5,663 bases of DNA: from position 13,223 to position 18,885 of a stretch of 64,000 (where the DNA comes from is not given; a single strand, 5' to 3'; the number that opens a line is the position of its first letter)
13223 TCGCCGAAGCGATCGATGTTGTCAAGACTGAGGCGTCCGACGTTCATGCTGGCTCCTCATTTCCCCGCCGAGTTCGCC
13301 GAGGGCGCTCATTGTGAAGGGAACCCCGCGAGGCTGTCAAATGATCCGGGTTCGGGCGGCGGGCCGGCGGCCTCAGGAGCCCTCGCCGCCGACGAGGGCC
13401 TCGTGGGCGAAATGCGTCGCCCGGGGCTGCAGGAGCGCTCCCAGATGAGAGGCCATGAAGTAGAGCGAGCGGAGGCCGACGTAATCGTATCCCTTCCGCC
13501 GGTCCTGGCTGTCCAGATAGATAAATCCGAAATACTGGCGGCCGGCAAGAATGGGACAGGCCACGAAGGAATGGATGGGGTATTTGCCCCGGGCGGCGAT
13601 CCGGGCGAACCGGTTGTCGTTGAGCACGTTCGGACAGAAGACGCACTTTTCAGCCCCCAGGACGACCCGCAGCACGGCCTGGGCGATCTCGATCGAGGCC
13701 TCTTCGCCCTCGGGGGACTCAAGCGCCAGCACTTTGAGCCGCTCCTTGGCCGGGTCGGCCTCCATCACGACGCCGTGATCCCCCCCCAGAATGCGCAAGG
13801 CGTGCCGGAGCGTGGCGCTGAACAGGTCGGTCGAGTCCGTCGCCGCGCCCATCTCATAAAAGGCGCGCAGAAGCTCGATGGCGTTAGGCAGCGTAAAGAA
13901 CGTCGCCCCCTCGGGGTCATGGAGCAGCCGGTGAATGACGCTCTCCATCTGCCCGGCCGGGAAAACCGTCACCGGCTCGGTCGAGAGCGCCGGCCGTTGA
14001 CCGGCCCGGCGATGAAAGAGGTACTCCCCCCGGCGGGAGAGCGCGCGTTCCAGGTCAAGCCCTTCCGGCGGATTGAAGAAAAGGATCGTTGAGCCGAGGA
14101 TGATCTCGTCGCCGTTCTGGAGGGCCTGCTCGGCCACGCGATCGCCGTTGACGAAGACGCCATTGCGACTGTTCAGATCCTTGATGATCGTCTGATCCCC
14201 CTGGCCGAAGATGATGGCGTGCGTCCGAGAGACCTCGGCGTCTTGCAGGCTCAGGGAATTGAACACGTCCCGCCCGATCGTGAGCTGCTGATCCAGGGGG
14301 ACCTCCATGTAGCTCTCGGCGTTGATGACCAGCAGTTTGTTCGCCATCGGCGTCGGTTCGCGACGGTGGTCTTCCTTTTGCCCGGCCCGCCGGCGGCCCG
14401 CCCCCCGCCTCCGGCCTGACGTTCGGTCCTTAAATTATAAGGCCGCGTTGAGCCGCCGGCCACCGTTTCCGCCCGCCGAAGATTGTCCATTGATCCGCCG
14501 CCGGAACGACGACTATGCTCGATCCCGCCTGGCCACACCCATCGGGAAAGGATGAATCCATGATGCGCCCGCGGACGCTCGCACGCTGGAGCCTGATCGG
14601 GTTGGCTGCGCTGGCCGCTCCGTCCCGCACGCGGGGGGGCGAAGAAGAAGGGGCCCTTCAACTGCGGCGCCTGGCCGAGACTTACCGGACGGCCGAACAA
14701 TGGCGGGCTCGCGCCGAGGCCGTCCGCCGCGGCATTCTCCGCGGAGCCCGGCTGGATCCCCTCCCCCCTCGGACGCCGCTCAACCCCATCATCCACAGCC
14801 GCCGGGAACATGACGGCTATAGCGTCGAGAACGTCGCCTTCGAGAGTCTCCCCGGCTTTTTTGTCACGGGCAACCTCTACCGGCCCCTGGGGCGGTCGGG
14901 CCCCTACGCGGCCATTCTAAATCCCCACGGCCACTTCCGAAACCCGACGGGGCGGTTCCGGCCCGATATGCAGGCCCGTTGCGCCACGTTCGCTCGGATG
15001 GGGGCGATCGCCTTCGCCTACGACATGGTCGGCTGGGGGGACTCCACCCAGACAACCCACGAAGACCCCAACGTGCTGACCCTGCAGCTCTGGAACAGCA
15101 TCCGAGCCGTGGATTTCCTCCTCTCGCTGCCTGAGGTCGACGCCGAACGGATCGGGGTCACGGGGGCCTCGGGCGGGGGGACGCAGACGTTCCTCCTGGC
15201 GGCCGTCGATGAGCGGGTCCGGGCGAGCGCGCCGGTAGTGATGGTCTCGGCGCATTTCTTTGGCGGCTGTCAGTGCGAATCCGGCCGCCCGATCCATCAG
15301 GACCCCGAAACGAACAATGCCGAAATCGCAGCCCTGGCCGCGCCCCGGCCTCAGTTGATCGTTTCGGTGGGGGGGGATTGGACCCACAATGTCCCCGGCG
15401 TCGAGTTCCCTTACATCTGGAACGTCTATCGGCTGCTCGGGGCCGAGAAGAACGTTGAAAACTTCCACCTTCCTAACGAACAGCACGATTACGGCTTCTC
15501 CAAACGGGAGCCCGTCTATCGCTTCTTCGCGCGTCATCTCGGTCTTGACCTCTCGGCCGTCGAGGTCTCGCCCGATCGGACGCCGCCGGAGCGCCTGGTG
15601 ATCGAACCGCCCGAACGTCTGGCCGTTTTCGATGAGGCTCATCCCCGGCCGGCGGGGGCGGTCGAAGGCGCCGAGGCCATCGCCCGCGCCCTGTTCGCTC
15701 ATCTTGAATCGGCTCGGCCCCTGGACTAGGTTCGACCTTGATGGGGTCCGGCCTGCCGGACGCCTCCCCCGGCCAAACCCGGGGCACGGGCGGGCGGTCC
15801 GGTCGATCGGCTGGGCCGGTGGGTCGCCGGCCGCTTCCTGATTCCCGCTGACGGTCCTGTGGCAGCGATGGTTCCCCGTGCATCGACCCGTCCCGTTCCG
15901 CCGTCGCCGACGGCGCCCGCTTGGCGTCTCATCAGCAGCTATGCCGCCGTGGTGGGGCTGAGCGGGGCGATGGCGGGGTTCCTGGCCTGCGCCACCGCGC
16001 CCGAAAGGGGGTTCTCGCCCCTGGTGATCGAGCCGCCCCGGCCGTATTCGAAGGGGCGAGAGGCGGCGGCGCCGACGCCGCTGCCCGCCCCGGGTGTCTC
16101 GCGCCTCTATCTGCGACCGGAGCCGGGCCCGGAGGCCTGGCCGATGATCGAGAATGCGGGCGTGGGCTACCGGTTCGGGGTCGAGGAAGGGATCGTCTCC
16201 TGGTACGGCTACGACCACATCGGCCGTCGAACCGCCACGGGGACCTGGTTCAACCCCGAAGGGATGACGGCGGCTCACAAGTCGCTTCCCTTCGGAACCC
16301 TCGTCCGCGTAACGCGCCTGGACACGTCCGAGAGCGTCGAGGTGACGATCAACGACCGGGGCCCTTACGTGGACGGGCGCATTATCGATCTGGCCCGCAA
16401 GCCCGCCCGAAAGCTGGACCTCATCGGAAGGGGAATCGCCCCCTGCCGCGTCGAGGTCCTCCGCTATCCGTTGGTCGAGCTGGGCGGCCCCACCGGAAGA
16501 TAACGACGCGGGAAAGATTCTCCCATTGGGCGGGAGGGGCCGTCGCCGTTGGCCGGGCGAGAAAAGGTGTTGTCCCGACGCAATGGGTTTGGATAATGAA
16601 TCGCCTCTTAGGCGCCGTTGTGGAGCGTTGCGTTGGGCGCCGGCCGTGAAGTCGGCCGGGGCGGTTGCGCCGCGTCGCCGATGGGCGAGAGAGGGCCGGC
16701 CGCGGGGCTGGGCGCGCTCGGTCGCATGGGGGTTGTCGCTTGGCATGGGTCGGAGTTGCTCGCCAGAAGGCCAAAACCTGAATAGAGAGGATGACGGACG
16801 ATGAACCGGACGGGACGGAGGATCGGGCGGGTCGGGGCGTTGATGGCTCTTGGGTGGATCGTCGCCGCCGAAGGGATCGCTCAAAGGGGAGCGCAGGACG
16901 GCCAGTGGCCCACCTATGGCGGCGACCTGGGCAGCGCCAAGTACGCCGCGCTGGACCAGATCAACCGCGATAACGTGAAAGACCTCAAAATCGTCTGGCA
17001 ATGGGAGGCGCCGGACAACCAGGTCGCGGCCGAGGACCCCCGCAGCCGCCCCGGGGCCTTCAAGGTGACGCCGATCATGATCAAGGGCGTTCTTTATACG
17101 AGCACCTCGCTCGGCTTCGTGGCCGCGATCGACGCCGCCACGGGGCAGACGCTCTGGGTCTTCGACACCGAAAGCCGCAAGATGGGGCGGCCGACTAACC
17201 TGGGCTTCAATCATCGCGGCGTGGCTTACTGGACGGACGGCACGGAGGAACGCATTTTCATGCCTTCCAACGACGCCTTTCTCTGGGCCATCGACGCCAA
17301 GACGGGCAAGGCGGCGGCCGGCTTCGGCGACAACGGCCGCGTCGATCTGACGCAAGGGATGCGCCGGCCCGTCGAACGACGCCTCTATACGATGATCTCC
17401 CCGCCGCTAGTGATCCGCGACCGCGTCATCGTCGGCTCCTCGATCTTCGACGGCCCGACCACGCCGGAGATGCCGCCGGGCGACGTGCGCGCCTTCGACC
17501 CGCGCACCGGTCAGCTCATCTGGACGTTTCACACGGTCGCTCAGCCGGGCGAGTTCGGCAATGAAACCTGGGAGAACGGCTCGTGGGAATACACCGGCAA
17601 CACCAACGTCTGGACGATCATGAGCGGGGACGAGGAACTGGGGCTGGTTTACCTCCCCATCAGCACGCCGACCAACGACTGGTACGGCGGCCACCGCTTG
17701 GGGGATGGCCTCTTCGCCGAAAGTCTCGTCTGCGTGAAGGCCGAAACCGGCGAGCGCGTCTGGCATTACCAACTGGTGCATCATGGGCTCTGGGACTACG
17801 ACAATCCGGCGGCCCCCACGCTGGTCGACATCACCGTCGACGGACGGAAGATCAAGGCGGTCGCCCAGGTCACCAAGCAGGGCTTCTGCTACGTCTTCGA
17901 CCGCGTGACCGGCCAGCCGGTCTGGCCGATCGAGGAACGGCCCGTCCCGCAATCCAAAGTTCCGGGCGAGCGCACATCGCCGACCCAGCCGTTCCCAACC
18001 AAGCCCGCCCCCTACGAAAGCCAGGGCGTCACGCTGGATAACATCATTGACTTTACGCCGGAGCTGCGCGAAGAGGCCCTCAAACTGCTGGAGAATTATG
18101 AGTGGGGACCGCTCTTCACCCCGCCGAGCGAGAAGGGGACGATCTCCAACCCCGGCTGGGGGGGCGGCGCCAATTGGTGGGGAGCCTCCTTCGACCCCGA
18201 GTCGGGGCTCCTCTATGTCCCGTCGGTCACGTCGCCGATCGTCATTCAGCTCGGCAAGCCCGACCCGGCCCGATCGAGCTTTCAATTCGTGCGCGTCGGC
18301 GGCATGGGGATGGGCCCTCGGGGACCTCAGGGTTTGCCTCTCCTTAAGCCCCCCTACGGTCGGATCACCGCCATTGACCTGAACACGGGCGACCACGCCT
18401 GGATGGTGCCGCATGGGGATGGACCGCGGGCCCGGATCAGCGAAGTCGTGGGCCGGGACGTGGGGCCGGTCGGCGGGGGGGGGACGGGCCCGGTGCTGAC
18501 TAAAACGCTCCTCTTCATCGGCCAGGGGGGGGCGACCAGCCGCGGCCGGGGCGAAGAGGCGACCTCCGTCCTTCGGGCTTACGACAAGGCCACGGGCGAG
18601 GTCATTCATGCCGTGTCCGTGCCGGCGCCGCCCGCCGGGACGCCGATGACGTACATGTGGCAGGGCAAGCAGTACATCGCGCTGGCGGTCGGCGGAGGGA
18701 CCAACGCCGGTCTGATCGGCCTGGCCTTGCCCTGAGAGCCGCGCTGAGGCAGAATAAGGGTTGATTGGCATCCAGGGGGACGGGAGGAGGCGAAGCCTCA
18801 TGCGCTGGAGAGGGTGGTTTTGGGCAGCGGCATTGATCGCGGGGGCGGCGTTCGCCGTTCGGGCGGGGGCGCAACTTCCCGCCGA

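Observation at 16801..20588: PQQ dehydrogenase followed by a secreted mono-haem cytochrome c with Cys-rich N-terminus: candidate periplasmic electron-transfer pair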

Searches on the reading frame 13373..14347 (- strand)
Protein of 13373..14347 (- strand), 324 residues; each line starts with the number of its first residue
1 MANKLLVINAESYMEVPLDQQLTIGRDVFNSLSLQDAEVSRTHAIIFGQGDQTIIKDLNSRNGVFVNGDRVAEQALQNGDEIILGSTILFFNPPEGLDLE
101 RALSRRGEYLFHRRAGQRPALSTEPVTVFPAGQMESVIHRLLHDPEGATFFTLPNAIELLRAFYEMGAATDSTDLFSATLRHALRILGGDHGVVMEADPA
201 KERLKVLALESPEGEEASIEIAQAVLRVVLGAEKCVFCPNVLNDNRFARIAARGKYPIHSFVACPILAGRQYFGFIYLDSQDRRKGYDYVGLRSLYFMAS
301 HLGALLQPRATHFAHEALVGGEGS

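Call 56: search_protein_families(library=pfam, proteins=[window:13373-14347:-], max_evalue=0.001)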
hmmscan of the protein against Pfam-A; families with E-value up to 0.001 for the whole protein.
window:13373-14347:- (324 aa): 5 families
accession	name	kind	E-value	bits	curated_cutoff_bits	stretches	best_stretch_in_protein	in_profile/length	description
PF00498.31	FHA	-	6.6e-17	62.1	20.7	1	23-85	2-67/67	FHA domain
PF16697.10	Yop-YscD_cpl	-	1.5e-12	48.1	33.2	1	17-94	13-93/94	Inner membrane component of T3SS, cytoplasmic domain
PF13185.12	GAF_2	-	1.9e-08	35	28.6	1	170-306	2-135/136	GAF domain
PF01590.32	GAF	-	1.7e-06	29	22.4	1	173-283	3-112/133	GAF domain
PF13492.12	GAF_3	-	3.9e-06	27.7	27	1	174-295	4-116/129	GAF domain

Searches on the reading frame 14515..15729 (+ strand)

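Call 56: search_protein_families(library=pfam, proteins=[window:14515-15729:+], max_evalue=0.001)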
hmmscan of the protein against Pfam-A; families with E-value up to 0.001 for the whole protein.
window:14515-15729:+ (404 aa): 3 families
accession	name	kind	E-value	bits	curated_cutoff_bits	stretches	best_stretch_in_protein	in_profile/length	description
PF05448.18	AXE1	-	5.7e-08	32.3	21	1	195-243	160-208/321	Acetyl xylan esterase (AXE1)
PF22244.2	GCE_fung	-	3.1e-05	24.3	27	1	187-239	79-133/231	Glucuronyl esterase, fungi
PF08840.17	BAAT_C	-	0.00023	21.7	20.9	1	198-247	9-56/210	BAAT / Acyl-CoA thioester hydrolase C terminal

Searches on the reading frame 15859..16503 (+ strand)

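Call 56: search_protein_families(library=pfam, proteins=[window:15859-16503:+], max_evalue=0.001)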
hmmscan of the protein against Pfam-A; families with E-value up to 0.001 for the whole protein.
window:15859-16503:+ (214 aa): 1 family
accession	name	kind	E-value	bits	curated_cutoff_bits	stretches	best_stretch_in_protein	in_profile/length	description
PF03330.24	DPBB_1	-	2e-21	76.5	28.8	1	110-197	3-82/83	Lytic transglycolase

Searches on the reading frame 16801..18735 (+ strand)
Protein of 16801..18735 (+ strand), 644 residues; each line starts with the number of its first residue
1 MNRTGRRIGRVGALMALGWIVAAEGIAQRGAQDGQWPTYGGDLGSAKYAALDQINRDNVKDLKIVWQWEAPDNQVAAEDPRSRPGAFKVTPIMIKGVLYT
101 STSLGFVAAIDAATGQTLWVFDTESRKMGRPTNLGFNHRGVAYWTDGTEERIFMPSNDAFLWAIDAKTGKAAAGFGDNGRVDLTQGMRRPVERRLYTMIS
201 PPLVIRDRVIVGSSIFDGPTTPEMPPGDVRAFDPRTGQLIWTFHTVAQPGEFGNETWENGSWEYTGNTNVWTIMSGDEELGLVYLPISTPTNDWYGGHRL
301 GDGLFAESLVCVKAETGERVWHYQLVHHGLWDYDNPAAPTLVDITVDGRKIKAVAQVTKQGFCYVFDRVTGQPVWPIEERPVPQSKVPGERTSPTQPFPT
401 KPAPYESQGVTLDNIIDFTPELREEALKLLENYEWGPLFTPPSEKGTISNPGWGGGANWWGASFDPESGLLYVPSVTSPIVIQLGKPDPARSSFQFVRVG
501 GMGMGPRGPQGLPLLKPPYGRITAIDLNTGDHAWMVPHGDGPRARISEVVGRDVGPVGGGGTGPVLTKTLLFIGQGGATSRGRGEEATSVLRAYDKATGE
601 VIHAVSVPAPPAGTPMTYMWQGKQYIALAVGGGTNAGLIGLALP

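Call 3: search_protein_families(library=pfam, proteins=[window:16801-18735:+], max_evalue=1)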
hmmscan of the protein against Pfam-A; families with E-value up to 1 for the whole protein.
window:16801-18735:+ (644 aa): 3 families
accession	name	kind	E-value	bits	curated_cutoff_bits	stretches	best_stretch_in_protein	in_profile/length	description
PF01011.28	PQQ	-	6e-203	676.2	26.7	1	36-626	1-595/595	Glucose/ethanol/alcohol dehydrogenase, beta-propeller domain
PF13360.13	PQQ_2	-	1.9e-15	57.6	27.6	3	94-244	32-145/233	Outer membrane protein assembly factor BamB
PF13570.13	Beta-prop_ACSF4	-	0.0056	16.6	133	0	95-132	145-182/329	Beta-alanine-activating enzyme, beta-propeller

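Call 4: search_protein_families(library=ncbifam, proteins=[window:16801-18735:+], max_evalue=1)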
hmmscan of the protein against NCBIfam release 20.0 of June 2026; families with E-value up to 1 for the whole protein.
window:16801-18735:+ (644 aa): 7 families
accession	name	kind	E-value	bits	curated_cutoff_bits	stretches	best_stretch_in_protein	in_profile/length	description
TIGR03074.1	PQQ_membr_DH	subfamily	3e-124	415.6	832.65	1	29-635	150-768/783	membrane-bound PQQ-dependent dehydrogenase, glucose/quinate/shikimate family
TIGR04528.1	acido_non_PQQ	subfamily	5.7e-71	239.8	650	3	34-373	4-309/493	acido-empty-quinoprotein group A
TIGR03075.1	PQQ_enz_alc_DH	subfamily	1.5e-68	231.7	480.05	3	21-372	6-337/530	PQQ-dependent dehydrogenase, methanol/ethanol family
TIGR03300.1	assembly_YfgL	equivalog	8.9e-08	31.2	285.2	1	88-170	58-126/377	outer membrane protein assembly factor BamB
NF008351.0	PRK11138.1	equivalog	1.1e-07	30.7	423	1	88-171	62-142/394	outer membrane protein assembly factor BamB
NF041516.1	PA2928_fam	subfamily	7.5e-05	22.2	70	1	101-173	65-125/376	PA2928 family protein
NF053615.1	SerThrKinAfsKStmc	equivalog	0.00032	19.5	1300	1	64-132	640-701/809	protein serine/threonine kinase AfsK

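Call 5: search_solved_structures(query=window:16801-18735:+, max_evalue=0.001)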
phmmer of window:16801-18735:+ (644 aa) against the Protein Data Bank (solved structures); distinct sequences matched with E-value up to 0.001: 26.
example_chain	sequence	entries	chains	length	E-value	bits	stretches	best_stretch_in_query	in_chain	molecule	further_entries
1yiq_A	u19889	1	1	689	3.3e-39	138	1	30-389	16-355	Quinohemoprotein alcohol dehydrogenase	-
1kv9_A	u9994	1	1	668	3.4e-39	137.9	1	32-373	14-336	TYPE II QUINOHEMOPROTEIN ALCOHOL DEHYDROGENASE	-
8gy2_A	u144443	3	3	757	9.9e-37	129.8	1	28-372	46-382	Alcohol dehydrogenase (quinone), dehydrogenase subunit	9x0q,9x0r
1kb0_A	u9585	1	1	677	3.9e-36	127.8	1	25-373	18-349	quinohemoprotein alcohol dehydrogenase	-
22vi_A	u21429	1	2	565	1.4e-31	112.8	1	32-344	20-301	Quinohemoprotein alcohol dehydrogenase ADH-IIG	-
6dam_A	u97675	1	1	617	3.2e-29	104.9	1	11-373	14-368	Lanthanide-dependent methanol dehydrogenase XoxF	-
6zcv_A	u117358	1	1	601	2.1e-24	89.1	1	21-372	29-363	Quinoprotein ethanol dehydrogenase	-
7wmd_A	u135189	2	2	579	3e-24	88.5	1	22-346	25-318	PQQ-dependent alcohol dehydrogenase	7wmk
6zcw_A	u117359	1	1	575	3.9e-24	88.2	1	24-372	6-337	Quinoprotein ethanol dehydrogenase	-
9m2c_A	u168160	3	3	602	5.6e-24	87.6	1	29-346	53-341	PQQ-binding-like beta-propeller repeat protein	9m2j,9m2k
4cvb_A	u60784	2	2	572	8.9e-23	83.6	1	30-337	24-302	ALCOHOL DEHYDROGENASE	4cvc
6oc5_A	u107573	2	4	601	5.2e-21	77.8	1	19-396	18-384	Lanthanide-dependent methanol dehydrogenase XoxF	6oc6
4mh1_A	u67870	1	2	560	3.2e-20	75.2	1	33-336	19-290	Sorbose dehydrogenase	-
2d0v_A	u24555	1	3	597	1.5e-19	73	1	34-372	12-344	methanol dehydrogenase large subunit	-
4tqo_B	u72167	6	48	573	2.2e-18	69.1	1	32-374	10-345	Methanol dehydrogenase protein, large subunit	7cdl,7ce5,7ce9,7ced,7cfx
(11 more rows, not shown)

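Call 76: find_related_loci(query=window:16801-18735:+, collection=metagenome_contigs, flank=4000)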
Query window:16801-18735:+ (644 aa) in metagenome_contigs; peptide patterns used: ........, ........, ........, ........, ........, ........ (x = any residue, [..] = any of these).
599 stretches matched a pattern (row limit reached: there are more); 599 encode a relative of the query (tblastn E <= 1e-3); the best 80 are kept; 80 distinct loci.
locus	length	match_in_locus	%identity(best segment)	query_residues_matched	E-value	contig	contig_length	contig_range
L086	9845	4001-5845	67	28-644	0e+0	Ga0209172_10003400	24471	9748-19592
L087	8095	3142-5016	62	5-643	0e+0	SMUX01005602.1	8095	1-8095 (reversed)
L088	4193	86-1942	65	22-644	0e+0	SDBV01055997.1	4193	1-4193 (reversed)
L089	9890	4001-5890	63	14-644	0e+0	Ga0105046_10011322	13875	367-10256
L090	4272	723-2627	60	4-644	0e+0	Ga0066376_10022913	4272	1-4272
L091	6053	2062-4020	62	6-644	0e+0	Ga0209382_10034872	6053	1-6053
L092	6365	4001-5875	62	15-643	0e+0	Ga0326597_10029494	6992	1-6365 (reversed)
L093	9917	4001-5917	62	4-633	0e+0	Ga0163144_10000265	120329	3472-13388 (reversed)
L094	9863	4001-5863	63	30-644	0e+0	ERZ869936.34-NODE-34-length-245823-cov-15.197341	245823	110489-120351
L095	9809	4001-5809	60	34-644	0e+0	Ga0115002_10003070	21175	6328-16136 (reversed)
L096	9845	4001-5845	63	28-644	0e+0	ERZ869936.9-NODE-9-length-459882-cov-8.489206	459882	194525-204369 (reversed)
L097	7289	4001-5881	60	20-643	0e+0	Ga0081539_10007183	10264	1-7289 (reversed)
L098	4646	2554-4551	59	5-643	0e+0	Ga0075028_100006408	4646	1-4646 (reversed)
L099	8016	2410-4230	60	31-644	0e+0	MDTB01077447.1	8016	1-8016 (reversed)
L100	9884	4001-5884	61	13-644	0e+0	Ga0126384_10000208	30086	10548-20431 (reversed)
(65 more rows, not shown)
